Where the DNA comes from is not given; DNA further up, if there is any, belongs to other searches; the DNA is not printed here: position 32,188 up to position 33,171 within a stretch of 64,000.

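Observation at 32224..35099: GC-elevated pyrE-pyrD-pyrC pyrimidine module bracketed by near-identical 38-bp hairpin repeats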

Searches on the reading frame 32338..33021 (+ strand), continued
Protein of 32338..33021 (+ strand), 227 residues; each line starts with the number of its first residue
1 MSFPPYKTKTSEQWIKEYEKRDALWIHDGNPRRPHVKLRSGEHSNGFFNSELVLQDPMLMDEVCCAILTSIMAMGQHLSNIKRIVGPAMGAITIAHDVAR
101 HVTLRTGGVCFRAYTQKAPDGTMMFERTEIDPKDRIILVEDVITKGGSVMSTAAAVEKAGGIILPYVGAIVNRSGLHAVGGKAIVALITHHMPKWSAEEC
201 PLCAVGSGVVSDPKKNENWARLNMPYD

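Call 79: find_encoding_contigs(protein=P0248, flank=5000, max_places=3)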
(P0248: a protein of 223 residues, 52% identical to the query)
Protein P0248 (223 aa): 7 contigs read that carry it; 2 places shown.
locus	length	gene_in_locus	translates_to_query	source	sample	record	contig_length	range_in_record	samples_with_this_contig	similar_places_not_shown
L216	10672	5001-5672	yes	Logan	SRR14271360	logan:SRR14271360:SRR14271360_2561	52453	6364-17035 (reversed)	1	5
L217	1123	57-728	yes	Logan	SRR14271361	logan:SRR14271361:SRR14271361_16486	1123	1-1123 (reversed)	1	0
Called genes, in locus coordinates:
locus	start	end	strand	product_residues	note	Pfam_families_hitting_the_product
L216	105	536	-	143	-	-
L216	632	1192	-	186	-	-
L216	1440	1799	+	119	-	-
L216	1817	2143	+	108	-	PF06305:LapA_dom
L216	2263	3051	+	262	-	PF04989:RMNT_CmcI, PF13578:Methyltransf_24 (weak)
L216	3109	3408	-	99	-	-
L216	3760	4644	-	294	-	PF02618:YceG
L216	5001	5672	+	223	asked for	PF00156:Pribosyltran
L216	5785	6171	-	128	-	-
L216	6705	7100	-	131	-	-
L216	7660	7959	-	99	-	-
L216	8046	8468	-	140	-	PF08818:DUF1801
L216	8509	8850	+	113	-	PF13376:OmdA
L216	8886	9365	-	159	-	-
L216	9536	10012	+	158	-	PF11188:DUF2975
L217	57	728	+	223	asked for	PF00156:Pribosyltran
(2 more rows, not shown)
